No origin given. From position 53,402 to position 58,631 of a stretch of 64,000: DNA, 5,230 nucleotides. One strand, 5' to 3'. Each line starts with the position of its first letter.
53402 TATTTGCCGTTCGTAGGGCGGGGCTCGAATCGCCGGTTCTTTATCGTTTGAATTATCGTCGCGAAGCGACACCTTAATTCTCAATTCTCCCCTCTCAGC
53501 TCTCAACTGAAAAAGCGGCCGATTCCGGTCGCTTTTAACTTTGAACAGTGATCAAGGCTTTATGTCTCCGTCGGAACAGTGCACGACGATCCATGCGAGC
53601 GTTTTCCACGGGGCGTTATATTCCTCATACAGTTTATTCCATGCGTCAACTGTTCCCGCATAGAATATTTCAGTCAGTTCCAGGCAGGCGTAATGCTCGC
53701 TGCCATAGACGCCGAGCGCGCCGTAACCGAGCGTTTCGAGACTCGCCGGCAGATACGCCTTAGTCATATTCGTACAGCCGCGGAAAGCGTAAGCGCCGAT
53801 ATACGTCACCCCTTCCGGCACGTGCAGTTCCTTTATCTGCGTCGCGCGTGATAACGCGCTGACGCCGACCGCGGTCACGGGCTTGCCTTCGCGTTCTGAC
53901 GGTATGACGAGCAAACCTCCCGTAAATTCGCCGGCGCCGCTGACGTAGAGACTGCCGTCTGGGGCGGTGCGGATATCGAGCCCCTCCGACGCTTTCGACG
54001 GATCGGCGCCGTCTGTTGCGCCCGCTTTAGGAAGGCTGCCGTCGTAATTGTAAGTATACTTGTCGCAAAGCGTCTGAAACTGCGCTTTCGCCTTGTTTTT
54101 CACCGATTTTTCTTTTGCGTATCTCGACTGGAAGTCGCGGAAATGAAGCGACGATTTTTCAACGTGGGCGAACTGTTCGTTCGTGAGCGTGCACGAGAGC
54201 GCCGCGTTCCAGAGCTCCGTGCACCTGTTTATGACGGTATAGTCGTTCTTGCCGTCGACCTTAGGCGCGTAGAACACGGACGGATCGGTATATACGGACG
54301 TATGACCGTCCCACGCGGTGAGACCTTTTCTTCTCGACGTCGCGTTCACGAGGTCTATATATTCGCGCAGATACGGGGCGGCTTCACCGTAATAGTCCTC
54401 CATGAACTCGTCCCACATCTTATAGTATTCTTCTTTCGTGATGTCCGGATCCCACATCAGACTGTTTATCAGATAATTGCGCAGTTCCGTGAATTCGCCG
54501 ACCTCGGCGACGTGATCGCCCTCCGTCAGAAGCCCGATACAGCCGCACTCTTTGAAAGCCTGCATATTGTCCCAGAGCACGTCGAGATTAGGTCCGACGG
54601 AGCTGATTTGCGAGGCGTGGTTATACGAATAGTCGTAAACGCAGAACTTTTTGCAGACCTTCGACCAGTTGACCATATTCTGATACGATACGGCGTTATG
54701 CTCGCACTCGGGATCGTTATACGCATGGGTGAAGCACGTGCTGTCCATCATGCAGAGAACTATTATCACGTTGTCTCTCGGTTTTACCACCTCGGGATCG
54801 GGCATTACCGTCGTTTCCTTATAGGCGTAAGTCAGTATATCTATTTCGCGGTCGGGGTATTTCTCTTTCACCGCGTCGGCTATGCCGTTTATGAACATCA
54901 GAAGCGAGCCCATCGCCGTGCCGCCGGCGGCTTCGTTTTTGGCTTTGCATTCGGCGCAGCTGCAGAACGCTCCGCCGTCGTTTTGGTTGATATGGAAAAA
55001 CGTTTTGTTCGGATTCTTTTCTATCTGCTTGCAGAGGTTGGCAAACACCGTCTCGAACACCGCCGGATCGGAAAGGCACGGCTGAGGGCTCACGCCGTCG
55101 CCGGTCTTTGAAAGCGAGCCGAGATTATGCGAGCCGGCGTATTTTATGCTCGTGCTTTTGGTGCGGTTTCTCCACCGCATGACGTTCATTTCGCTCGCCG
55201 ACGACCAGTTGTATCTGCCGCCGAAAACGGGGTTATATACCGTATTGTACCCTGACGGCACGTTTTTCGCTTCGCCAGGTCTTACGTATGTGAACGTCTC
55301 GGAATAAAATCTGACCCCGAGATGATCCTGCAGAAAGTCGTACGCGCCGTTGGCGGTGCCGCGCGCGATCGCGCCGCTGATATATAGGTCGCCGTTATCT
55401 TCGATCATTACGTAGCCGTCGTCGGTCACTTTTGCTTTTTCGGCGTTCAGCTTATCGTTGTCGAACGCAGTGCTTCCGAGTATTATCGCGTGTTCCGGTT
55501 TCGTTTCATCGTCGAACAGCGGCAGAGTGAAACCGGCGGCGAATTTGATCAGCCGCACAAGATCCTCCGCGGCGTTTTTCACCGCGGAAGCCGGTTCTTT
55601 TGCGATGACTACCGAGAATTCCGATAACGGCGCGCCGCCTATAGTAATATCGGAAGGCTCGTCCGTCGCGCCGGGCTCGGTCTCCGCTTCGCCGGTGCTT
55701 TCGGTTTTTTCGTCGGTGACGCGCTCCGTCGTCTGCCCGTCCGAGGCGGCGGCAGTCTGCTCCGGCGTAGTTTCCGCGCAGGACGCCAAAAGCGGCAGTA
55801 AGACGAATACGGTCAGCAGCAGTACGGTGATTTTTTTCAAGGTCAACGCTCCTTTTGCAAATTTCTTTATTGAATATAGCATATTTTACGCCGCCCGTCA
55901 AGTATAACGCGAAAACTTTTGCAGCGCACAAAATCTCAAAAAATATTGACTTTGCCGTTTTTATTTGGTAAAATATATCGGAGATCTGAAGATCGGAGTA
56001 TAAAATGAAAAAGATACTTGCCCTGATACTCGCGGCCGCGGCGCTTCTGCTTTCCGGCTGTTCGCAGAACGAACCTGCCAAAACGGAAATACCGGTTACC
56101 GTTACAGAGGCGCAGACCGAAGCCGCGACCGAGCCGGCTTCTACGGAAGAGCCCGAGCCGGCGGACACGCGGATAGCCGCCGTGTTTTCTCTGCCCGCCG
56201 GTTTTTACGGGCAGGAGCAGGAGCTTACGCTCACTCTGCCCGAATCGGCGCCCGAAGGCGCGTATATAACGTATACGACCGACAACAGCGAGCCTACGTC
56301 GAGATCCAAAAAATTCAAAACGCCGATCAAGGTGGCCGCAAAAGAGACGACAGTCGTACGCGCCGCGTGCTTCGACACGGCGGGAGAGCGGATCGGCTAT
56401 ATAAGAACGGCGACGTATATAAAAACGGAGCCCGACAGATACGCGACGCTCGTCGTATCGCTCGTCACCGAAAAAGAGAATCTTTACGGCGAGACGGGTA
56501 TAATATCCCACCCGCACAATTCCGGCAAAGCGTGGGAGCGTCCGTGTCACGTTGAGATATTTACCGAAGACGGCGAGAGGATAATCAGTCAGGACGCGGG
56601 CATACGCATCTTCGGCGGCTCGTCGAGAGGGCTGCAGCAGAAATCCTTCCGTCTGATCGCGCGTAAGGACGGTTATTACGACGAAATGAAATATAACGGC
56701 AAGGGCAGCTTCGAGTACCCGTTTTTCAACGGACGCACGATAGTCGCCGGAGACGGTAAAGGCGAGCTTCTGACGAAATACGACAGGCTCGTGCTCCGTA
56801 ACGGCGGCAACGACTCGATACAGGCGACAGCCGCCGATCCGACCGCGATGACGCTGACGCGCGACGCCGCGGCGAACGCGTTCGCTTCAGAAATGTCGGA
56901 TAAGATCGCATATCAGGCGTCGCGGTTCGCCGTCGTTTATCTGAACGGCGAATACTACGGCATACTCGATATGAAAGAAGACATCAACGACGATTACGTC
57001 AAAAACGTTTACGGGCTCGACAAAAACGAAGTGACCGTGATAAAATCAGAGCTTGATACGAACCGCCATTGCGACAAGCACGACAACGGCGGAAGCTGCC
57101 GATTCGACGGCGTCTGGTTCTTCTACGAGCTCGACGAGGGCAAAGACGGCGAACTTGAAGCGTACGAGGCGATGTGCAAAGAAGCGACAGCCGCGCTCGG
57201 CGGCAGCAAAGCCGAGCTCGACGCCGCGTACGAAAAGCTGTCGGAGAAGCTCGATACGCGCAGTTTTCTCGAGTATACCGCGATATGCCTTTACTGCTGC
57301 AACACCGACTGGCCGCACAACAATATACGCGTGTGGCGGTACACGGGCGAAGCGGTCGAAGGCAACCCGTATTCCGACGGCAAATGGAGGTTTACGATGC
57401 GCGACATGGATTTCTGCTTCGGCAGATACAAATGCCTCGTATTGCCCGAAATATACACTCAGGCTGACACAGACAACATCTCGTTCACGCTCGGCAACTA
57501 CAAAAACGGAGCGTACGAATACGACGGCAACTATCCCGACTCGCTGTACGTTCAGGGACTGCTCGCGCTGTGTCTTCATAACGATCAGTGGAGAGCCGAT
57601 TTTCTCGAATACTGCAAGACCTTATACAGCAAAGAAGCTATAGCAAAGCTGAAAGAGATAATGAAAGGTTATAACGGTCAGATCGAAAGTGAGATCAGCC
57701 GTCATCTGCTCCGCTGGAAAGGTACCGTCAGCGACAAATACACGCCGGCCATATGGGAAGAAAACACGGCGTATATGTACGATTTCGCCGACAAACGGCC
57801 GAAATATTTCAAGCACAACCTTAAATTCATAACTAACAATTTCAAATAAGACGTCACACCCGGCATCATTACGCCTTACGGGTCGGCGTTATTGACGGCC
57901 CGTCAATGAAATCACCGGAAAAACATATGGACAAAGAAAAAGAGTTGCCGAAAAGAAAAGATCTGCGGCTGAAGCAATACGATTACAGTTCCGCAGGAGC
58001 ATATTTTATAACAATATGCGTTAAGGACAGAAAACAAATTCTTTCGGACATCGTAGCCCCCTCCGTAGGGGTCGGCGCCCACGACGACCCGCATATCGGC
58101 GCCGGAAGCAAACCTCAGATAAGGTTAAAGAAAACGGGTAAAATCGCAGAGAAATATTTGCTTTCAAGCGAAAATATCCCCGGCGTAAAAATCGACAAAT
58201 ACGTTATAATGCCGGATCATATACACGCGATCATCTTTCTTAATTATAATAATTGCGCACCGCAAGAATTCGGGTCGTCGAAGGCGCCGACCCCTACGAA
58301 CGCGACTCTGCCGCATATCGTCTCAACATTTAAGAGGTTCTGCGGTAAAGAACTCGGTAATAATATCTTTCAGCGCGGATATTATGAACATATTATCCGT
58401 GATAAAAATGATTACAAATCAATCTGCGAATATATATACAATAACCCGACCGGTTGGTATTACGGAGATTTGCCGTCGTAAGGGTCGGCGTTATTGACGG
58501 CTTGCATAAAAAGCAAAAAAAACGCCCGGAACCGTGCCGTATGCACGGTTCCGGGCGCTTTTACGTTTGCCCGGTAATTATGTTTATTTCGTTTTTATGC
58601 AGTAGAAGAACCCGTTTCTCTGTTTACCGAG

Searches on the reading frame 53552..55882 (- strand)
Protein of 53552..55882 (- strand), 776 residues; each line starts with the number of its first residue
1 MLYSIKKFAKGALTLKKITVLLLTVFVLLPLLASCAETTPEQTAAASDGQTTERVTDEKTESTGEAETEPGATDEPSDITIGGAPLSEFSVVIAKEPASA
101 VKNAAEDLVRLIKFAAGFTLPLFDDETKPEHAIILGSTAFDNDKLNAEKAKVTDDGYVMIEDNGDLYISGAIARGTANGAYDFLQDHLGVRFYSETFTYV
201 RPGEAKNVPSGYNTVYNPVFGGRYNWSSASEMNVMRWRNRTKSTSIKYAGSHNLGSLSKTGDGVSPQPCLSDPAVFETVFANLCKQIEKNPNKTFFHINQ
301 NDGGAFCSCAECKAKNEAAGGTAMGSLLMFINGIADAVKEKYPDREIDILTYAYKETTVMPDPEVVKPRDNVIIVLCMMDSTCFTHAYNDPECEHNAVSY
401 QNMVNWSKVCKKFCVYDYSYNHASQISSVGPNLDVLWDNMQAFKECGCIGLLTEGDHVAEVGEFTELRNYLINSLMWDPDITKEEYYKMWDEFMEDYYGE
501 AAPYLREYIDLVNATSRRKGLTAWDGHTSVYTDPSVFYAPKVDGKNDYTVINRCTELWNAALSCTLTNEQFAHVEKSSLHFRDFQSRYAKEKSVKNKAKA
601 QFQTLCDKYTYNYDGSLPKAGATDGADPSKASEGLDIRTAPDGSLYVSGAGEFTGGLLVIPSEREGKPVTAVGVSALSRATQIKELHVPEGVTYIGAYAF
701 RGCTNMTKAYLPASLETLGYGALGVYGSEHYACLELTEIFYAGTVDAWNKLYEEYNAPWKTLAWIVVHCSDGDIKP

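Call 51: search_protein_families(library=pfam, proteins=[window:53552-55882:-], max_evalue=0.01)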
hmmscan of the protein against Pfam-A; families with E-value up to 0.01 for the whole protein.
window:53552-55882:- (776 aa): 2 families
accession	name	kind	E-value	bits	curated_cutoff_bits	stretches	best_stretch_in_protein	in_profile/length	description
PF16126.11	DUF4838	-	2.6e-58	198.1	26.6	1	260-510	86-325/325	Domain of unknown function (DUF4838)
PF13306.12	LRR_5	-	3.8e-07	30.5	27.7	1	676-721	7-51/127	BspA type Leucine rich repeat region (6 copies)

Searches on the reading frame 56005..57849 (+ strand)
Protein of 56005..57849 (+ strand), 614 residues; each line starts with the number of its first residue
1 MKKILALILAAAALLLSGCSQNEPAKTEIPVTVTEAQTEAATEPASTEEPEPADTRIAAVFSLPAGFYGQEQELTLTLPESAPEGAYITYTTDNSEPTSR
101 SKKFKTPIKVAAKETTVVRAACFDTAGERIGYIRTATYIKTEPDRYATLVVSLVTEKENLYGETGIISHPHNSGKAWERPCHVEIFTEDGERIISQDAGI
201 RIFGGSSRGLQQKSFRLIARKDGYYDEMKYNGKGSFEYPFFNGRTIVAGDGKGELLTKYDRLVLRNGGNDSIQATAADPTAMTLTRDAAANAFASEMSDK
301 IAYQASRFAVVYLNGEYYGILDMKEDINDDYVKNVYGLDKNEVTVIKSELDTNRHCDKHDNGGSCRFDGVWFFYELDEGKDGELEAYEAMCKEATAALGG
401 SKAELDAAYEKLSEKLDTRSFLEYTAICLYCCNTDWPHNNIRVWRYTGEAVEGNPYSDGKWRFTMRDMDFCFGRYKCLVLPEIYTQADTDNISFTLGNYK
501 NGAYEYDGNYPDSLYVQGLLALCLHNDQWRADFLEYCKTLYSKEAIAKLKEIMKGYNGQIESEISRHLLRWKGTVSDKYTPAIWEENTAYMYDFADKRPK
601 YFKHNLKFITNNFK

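Call 110: search_protein_families(library=pfam, proteins=[window:56005-57849:+], max_evalue=0.001)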
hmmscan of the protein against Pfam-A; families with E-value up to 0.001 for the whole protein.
window:56005-57849:+ (614 aa): 3 families
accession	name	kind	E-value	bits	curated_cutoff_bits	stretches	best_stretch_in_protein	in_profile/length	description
PF08757.17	CotH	-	4.6e-30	105.7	23.8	1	200-601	1-321/322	CotH kinase protein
PF13290.12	CHB_HEX_C_1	-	3.7e-13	49.6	22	1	64-128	2-61/67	Chitobiase/beta-hexosaminidase C-terminal domain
PF13287.12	Fn3_assoc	-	2.3e-09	37.7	23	1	81-135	5-56/59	Fn3 associated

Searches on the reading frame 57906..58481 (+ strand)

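Call 110: search_protein_families(library=pfam, proteins=[window:57906-58481:+], max_evalue=0.001)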
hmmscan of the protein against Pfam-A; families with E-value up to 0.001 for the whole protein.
window:57906-58481:+ (191 aa): 1 family
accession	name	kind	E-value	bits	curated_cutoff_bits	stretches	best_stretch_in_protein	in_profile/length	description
PF01797.21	Y1_Tnp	-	3.5e-05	24.3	23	0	83-180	30-121/121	Transposase IS200 like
